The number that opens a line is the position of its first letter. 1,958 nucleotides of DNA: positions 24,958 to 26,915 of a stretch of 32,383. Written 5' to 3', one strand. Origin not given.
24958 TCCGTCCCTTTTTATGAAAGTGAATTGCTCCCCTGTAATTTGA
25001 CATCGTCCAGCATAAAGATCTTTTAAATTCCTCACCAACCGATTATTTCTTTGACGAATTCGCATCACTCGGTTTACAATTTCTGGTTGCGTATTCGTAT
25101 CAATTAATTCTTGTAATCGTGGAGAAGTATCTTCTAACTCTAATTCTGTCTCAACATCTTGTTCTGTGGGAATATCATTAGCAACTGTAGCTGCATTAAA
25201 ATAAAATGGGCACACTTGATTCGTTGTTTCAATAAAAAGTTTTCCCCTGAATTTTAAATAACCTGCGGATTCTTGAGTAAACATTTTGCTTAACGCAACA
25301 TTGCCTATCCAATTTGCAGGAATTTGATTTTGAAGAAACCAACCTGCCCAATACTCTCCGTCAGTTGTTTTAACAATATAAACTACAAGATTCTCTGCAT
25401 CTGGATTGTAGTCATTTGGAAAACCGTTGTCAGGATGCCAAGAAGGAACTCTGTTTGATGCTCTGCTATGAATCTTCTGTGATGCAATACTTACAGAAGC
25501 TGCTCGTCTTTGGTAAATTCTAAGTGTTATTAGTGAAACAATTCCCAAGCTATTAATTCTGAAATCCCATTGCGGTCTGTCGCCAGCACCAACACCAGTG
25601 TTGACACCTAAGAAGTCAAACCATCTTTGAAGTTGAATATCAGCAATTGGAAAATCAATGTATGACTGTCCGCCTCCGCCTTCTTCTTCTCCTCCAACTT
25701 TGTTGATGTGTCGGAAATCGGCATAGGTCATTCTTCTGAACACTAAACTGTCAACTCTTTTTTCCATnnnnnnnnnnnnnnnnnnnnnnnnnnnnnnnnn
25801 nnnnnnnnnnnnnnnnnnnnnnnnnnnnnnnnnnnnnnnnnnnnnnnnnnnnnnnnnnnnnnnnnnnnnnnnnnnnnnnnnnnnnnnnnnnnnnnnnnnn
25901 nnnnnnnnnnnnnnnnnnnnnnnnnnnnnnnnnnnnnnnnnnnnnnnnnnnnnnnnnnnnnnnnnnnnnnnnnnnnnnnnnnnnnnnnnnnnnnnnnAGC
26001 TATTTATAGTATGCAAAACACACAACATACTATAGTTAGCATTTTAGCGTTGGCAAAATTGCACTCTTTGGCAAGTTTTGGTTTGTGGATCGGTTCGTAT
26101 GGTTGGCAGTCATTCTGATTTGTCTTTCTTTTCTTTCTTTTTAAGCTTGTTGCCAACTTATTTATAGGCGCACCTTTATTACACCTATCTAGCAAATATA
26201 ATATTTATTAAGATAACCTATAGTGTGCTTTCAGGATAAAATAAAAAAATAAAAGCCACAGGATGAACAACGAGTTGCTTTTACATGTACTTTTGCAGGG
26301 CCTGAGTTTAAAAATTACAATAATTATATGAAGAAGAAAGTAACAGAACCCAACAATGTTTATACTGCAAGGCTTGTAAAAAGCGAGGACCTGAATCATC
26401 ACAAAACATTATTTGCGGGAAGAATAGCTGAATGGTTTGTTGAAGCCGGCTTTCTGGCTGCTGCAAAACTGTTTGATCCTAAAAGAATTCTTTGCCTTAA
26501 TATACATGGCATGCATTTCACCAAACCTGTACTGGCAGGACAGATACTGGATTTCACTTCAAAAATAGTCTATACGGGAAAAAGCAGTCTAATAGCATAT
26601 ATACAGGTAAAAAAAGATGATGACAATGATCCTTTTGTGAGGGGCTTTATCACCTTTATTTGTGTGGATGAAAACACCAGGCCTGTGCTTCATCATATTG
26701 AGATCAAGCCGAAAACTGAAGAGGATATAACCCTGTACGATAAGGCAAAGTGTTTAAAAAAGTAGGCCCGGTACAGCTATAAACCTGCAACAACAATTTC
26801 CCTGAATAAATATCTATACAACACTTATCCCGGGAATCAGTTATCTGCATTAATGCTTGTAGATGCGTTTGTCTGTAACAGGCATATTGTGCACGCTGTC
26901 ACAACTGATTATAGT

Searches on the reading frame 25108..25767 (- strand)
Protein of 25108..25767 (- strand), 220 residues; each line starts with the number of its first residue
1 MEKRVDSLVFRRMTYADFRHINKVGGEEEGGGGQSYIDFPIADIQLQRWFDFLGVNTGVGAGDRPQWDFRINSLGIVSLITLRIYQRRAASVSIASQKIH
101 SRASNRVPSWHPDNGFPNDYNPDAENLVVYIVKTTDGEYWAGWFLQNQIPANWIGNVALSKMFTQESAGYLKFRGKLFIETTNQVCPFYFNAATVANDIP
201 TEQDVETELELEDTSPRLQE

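Call 25: search_protein_representatives(protein=window:25108-25767:-)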
Query: 220 residues. Proteins with E-value up to 0.001 (for the whole library): 223; up to 1e-10: 124; up to 1e-30: 27. The best 150 are listed.
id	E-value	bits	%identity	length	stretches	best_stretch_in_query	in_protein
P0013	7.4e-118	408.2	79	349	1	1-219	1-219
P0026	2.0e-97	341.4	69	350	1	1-220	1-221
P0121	2.6e-79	282.2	60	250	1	1-219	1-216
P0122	4.1e-71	255.4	54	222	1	1-218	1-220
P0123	1.5e-68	247.0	70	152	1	1-151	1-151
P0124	1.8e-61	223.8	70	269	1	82-220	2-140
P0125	3.7e-40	154.1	43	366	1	4-198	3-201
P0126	3.8e-40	154.1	67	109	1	24-130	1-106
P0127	1.8e-38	148.6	41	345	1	5-210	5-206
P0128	3.7e-38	147.6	41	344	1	1-220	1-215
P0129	9.3e-38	146.3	38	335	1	2-211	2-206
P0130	1.1e-37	146.0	45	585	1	4-195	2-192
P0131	1.5e-37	145.6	45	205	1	4-188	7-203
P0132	3.4e-37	144.5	40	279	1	3-201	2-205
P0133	1.1e-35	139.5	43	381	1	3-193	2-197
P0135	2.5e-35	138.3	52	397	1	4-148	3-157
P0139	4.4e-34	134.3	43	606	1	6-190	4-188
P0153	1.2e-27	113.2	38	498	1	7-197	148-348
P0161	6.8e-27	110.8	39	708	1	5-189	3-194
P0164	2.0e-26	109.3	36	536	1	4-192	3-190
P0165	5.7e-26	107.7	34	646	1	7-190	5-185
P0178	2.0e-24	102.7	39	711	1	4-189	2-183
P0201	1.6e-19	86.6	34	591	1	6-192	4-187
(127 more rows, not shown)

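Call 26: search_protein_families(library=pfam, proteins=[P0130, P0139, P0161, P0165, P0178, P0153, P0164, P0201, P0135, P0125], max_evalue=0.01)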
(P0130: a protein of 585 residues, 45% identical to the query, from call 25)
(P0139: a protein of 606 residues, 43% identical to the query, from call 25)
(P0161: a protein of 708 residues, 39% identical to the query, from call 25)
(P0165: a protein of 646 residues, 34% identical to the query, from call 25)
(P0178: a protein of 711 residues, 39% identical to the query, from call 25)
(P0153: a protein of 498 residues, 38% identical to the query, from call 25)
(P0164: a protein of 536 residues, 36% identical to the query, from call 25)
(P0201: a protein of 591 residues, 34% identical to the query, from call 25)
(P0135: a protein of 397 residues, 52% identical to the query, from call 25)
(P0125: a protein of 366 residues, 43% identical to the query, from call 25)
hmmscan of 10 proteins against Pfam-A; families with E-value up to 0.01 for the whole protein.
P0130 (585 aa): 3 families
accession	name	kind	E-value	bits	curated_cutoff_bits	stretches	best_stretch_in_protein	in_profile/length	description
PF25201.1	nSTAND6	-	4.9e-05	23.8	27.7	1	209-246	10-47/148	Novel STAND NTPase 6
PF07728.20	AAA_5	-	0.0014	19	22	1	220-346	2-96/139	AAA domain (dynein-related subfamily)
PF13191.12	AAA_16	-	0.0021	19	32.6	1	216-240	23-47/167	AAA ATPase domain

P0139 (606 aa): 1 family
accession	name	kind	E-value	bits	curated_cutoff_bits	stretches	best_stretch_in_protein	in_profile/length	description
PF07728.20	AAA_5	-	5.8e-07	30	22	1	209-439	5-138/139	AAA domain (dynein-related subfamily)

P0161 (708 aa): 1 family
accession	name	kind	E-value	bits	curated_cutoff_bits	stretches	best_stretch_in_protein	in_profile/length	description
PF07728.20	AAA_5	-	9e-08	32.7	22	1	425-550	26-138/139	AAA domain (dynein-related subfamily)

P0165 (646 aa): 1 family
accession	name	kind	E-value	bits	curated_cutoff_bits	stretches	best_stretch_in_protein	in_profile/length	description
PF07728.20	AAA_5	-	1.3e-05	25.7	22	1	206-381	5-138/139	AAA domain (dynein-related subfamily)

P0178 (711 aa): 1 family
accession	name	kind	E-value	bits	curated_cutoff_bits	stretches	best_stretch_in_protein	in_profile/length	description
PF07728.20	AAA_5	-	3.2e-06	27.6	22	1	203-394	5-138/139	AAA domain (dynein-related subfamily)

P0153 (498 aa): 1 family
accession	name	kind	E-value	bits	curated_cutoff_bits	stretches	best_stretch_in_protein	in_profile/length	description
PF13391.12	HNH_2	-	0.0027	18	21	1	401-449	1-58/66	HNH endonuclease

P0164 (536 aa): 10 families
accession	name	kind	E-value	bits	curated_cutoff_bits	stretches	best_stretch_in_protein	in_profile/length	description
PF07728.20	AAA_5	-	1.5e-14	54.6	22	1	254-386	25-139/139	AAA domain (dynein-related subfamily)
PF00004.35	AAA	-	3.8e-07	31.1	21.2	1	207-392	2-129/131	ATPase family associated with various cellular activities (AAA)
PF13479.12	AAA_24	-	0.00036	20.9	27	1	207-318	6-74/195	AAA domain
PF13245.12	AAA_19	-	0.00054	20.6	25.1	1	205-322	13-104/134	AAA domain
PF13401.12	AAA_22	-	0.0033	18.2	27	1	207-334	9-109/130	AAA domain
PF01695.23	IstB_IS21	-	0.0042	17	24.1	1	205-234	94-123/238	IstB-like ATP binding protein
PF02562.22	PhoH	-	0.006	16.5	27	0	198-233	12-49/205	PhoH-like protein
PF20720.3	nSTAND3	-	0.0067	16.6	27.2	0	207-260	21-71/155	Novel STAND NTPase 3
PF01078.27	Mg_chelatase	-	0.009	15.9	20.3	0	205-295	24-113/207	Magnesium chelatase, subunit ChlI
PF04851.21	ResIII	-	0.0094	16.3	22.5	1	204-324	24-141/164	Type III restriction enzyme, res subunit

P0201 (591 aa): 2 families
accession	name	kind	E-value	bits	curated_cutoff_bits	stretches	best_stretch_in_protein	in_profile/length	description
PF13191.12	AAA_16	-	0.0013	19.7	32.6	1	209-233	20-46/167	AAA ATPase domain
PF07728.20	AAA_5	-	0.0028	18.1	22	0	214-324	2-93/139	AAA domain (dynein-related subfamily)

P0135 (397 aa): 1 family
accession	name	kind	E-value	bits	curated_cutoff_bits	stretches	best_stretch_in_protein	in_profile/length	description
PF13391.12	HNH_2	-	0.00013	22.2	21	1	301-351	1-60/66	HNH endonuclease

P0125 (366 aa): 0 families

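Call 33: search_solved_structures(query=A2, max_evalue=10, show_alignments=2)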
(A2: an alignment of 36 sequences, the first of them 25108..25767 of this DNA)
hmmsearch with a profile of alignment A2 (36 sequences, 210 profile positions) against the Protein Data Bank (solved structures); distinct sequences matched with E-value up to 10: 1.
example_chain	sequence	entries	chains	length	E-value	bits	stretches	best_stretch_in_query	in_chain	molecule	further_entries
8fa5_B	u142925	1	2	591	1.2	11.9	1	142-179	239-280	Beta-galactosidase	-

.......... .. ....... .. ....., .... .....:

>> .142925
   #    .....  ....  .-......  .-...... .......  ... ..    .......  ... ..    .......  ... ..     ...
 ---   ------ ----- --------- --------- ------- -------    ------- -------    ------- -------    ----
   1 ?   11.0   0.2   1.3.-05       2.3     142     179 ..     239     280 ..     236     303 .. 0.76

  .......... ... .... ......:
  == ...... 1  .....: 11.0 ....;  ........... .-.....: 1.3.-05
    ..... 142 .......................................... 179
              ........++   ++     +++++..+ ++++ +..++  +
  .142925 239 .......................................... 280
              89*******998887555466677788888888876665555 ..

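Call 34: search_protein_families(library=pfam, alignment_id=A2, max_evalue=1)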
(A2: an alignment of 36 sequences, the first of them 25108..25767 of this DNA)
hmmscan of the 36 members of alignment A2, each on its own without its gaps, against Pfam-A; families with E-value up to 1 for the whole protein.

A. member 1, window:25108-25767:- (220 aa): 1 family
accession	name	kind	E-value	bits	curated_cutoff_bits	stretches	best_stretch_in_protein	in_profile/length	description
PF14064.11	HmuY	-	0.025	15.1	27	1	100-141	92-136/157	HmuY protein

B. families by the number of members that match (of 36 scanned): 8 families
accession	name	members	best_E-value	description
PF14064.11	HmuY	2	0.025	HmuY protein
PF25797.1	PDF2_C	1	0.024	PDF2-like, C-terminal domain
PF15496.11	DUF4646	1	0.031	Domain of unknown function (DUF4646)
PF19714.4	DUF6209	1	0.089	Family of unknown function (DUF6209)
PF08779.16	bCoV_NS7A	1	0.11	Betacoronavirus NS7A protein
PF19828.4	DUF6309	1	0.14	Family of unknown function (DUF6309)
PF06988.16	NifT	1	0.15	NifT/FixU protein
PF05372.16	Delta_lysin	1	0.34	Delta lysin family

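Call 36: find_encoding_contigs(protein=P0139, flank=7000, max_places=3)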
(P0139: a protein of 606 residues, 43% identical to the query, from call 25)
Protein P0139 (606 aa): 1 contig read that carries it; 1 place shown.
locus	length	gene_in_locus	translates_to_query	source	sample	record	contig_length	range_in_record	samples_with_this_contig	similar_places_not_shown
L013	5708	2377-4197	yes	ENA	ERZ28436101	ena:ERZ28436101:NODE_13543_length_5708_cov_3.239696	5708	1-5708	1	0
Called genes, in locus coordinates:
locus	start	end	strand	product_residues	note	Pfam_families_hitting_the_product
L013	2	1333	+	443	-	?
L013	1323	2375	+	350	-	PF02086:MethyltransfD12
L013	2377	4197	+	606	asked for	PF07728:AAA_5 (faint)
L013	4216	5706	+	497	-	?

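Call 37: find_encoding_contigs(protein=P0164, flank=7000, max_places=3)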
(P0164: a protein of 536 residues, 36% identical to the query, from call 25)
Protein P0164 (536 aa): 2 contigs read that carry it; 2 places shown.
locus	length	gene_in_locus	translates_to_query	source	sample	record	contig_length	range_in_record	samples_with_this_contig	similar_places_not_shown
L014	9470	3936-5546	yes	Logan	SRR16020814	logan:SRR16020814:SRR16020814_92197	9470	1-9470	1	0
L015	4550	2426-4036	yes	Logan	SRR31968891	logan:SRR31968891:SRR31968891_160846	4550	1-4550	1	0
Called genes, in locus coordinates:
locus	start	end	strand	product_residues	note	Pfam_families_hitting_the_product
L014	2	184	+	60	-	?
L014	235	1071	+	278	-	PF18863:AbiJ_NTD4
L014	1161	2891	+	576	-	PF02384:N6_Mtase, PF07669:Eco57I, PF12950:TaqI_C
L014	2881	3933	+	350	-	PF02086:MethyltransfD12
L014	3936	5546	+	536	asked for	PF00004:AAA (weak), PF07728:AAA_5, PF28529:McrB_lid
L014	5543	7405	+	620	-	PF10117:McrBC, PF00717:Peptidase_S24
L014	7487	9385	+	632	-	PF00005:ABC_tran (weak), PF02463:SMC_N (weak), PF13401:AAA_22 (faint), PF13175:AAA_15 (weak), PF13304:AAA_21, PF14491:DUF4435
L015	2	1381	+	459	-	?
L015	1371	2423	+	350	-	PF02086:MethyltransfD12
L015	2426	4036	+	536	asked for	PF00004:AAA (weak), PF07728:AAA_5, PF28529:McrB_lid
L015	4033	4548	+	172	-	?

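Call 43: predict_structure(alignment_id=A2)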
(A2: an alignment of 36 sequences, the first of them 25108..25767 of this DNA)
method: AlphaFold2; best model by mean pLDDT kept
length: 220 residues; sequences in the alignment: 36
mean_pLDDT: 86.7   pTM: 0.84
mean pLDDT of the five models: 86.7, 86.5, 86.5, 86.2, 86.2
residues with pLDDT >= 90: 130; 70-90: 58; 50-70: 21; < 50: 11
segments of 3 or more residues with pLDDT < 50: 210-220
pLDDT, mean of each block of 10 residues (from residue 1): 96 92 80 84 97 96 96 97 97 94 93 91 90 98 92 75 89 91 90 67 59 45
secondary structure, 60 per line:
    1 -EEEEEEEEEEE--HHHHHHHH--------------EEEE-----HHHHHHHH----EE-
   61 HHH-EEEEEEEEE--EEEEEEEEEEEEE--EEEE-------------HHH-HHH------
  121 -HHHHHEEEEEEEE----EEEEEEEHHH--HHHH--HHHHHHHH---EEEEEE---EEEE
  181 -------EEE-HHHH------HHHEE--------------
elements in order: E2-12 H15-22 E37-40 H46-53 E65-73 E76-88 E91-94 H122-126 E127-134 E139-145 H151-154 H157-164 E168-173 E177-180 E188-190 H192-195

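Call 45: fold_search(model_id=the predicted structure, library=pdb)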
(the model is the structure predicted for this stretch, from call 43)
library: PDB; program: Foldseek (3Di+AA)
matches with E <= 10: 585; with E <= 0.001: 2
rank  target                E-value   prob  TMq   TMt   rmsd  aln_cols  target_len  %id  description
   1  2c1l_A                9.9e-05  1.00  0.45  0.30   5.5       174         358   13  Structure of the BfiI restriction endonuclease (released 2005-10-07)
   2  3zi5_A                4.5e-04  1.00  0.43  0.53   5.3       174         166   15  Crystal STRUCTURE OF RESTRICTION ENDONUCLEASE BFII C-TERMINAL RECOGNITION DOMAIN IN COMPLEX WITH COGNATE DNA (released 2014-01-15)
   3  4ldx_B                1.9e-03  0.80  0.27  0.19  21.2       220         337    8  Crystal structure of the DNA binding domain of arabidopsis thaliana auxin response factor 1 (ARF1) in complex with pro (released 2014-02-12)
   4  4ldw_A                2.0e-03  0.85  0.27  0.20  20.8       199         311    8  Crystal structure of the DNA Binding Domain of arabidopsis thaliana auxin response factor 1, P21 structure (released 2014-02-12)
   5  4ldu                  2.7e-03  0.99  0.34  0.24  12.5       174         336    9  Crystal structure of the DNA binding domain of Arabidopsis thaliana auxin response factor 5 (released 2014-02-12)
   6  8oj1_A                3.2e-03  0.97  0.35  0.28  13.5       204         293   11  Crystal structure of the DNA binding domain of M. polymorpha Auxin Response Factor 2 (MpARF2) in complex with High Aff (released 2024-04-03)
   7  6ycq_B                4.0e-03  0.87  0.26  0.18  17.8       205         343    6  Crystal structure of the DNA binding domain of Arabidopsis thaliana Auxin Response Factor 1 (AtARF1) in complex with H (released 2020-09-09)
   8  4ldx_A                4.0e-03  0.77  0.28  0.20  21.5       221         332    8  Crystal structure of the DNA binding domain of arabidopsis thaliana auxin response factor 1 (ARF1) in complex with pro (released 2014-02-12)
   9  4ldy_A                4.5e-03  0.96  0.27  0.19  17.7       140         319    8  Crystal structure of the DNA binding domain of the G245A mutant of arabidopsis thaliana auxin reponse factor 1 (released 2014-02-12)
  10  4ldy_B                4.8e-03  0.98  0.34  0.24  12.8       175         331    8  Crystal structure of the DNA binding domain of the G245A mutant of arabidopsis thaliana auxin reponse factor 1 (released 2014-02-12)
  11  6ycq_A                5.1e-03  0.94  0.26  0.18  17.3       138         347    7  Crystal structure of the DNA binding domain of Arabidopsis thaliana Auxin Response Factor 1 (AtARF1) in complex with H (released 2020-09-09)
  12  4ldw_B                1.0e-02  0.84  0.27  0.20  19.0       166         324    7  Crystal structure of the DNA Binding Domain of arabidopsis thaliana auxin response factor 1, P21 structure (released 2014-02-12)
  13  5o63_B                1.1e-02  0.93  0.29  0.37   6.5       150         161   13  Crystal structure of UbaLAI restriction endonuclease B3 domain domain (mutant L24M L53M L95M) with cognate DNA (released 2017-08-02)
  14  6sdg_A                1.5e-02  0.92  0.28  0.20  15.7       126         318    9  Crystal structure of the DNA binding domain of M. polymorpha Auxin Response Factor 2 (MpARF2) in complex with High Aff (released 2020-04-08)
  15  4ldv                  1.6e-02  0.41  0.24  0.17  20.2       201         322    9  Crystal structure of the DNA binding domain of A. thailana auxin response factor 1 (released 2014-02-12)
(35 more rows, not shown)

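Call 63: find_encoding_contigs(protein=P0125, flank=6000, max_places=3)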
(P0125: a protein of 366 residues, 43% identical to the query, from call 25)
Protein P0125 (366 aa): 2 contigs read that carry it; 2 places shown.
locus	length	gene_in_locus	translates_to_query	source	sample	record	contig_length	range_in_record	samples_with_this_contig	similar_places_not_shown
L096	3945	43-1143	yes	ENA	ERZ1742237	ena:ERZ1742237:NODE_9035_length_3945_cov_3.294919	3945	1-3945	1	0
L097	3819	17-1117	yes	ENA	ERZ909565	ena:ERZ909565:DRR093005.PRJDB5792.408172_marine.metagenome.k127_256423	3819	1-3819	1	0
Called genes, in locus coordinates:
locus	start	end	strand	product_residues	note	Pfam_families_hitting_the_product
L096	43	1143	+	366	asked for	-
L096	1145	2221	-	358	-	PF02086:MethyltransfD12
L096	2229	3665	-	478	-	PF02384:N6_Mtase, PF07669:Eco57I, PF12950:TaqI_C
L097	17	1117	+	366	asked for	-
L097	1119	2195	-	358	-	PF02086:MethyltransfD12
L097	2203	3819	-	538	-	?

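Call 64: find_encoding_contigs(protein=P0135, flank=6000, max_places=3)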
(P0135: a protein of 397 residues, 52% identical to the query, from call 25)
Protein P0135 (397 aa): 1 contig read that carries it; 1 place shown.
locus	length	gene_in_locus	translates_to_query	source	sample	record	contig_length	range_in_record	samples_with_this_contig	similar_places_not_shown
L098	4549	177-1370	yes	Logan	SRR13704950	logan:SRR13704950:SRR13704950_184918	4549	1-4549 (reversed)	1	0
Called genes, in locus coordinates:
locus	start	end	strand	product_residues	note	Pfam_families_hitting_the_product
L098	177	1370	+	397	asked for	-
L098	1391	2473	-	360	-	PF02086:MethyltransfD12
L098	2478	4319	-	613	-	PF02384:N6_Mtase, PF07669:Eco57I, PF12950:TaqI_C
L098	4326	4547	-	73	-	?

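Call 65: find_encoding_contigs(protein=P0161, flank=6000, max_places=3)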
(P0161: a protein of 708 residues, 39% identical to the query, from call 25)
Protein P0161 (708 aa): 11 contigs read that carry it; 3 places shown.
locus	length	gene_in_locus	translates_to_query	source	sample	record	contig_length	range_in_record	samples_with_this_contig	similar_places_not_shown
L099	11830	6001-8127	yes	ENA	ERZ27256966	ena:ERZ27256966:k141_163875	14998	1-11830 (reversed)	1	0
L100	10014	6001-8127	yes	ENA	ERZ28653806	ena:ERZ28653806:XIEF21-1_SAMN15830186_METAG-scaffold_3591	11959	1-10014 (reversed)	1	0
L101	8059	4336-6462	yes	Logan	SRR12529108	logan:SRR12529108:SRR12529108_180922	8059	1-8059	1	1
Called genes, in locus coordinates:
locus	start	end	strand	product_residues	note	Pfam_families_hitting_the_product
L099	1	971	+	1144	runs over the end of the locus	-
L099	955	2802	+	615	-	-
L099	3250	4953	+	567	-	PF02384:N6_Mtase, PF07669:Eco57I, PF12950:TaqI_C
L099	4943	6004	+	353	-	PF02086:MethyltransfD12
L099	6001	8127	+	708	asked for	PF07728:AAA_5 (weak)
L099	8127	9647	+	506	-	PF09563:RE_LlaJI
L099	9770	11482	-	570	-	PF02771:Acyl-CoA_dh_N, PF02770:Acyl-CoA_dh_M, PF00441:Acyl-CoA_dh_1, PF08028:Acyl-CoA_dh_2, PF12186:AcylCoA_dehyd_C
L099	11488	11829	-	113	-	?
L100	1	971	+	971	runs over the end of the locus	?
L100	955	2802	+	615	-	-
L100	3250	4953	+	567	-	PF02384:N6_Mtase, PF07669:Eco57I, PF12950:TaqI_C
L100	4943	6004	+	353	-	PF02086:MethyltransfD12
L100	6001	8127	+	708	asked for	PF07728:AAA_5 (weak)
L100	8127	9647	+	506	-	PF09563:RE_LlaJI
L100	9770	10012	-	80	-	?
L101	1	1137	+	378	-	?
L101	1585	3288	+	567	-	PF02384:N6_Mtase, PF07669:Eco57I, PF12950:TaqI_C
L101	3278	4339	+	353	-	PF02086:MethyltransfD12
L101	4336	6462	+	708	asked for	PF07728:AAA_5 (weak)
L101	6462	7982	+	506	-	PF09563:RE_LlaJI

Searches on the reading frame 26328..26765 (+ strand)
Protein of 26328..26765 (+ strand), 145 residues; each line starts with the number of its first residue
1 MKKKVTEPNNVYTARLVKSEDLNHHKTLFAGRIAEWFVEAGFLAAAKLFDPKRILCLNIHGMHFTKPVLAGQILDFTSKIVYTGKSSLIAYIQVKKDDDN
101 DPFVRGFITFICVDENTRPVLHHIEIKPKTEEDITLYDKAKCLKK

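Call 3: search_protein_families(library=pfam, proteins=[window:26328-26765:+], max_evalue=0.01)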
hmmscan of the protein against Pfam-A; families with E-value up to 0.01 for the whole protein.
window:26328-26765:+ (145 aa): 1 family
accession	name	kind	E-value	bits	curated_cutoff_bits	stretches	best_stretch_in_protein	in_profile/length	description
PF03061.28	4HBT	-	1.3e-07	32.3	20.6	1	25-100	1-76/79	Thioesterase superfamily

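Call 51: find_related_loci(query=window:26328-26765:+, collection=metagenome_contigs, flank=8000)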
Query window:26328-26765:+ (145 aa) in metagenome_contigs; peptide patterns used: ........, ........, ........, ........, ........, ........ (x = any residue, [..] = any of these).
286 stretches matched a pattern; 177 encode a relative of the query (tblastn E <= 1e-3); the best 80 are kept; 80 distinct loci.
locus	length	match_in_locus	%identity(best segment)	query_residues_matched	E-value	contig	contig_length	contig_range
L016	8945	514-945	67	1-144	2e-65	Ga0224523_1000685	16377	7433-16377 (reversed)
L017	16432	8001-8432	69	1-144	1e-65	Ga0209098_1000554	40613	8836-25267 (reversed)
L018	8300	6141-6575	68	1-145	2e-65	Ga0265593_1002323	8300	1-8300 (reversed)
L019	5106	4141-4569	69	1-143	2e-65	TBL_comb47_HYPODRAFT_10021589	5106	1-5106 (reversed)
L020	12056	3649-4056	68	1-136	8e-63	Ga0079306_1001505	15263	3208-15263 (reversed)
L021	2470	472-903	66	1-144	3e-61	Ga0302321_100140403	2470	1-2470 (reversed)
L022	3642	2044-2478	61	1-145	2e-60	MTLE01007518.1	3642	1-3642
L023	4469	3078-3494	63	1-139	5e-58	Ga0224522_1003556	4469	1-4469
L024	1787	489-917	62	1-143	1e-58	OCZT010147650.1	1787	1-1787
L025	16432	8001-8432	60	1-144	9e-57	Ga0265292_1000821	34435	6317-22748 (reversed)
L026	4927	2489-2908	61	1-140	1e-55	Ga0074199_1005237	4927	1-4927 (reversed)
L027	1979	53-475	57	3-143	4e-56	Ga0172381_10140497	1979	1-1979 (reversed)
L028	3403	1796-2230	56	1-145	5e-54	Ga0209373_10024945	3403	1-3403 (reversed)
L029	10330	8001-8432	56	1-144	3e-53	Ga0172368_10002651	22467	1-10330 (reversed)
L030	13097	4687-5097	59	8-144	6e-50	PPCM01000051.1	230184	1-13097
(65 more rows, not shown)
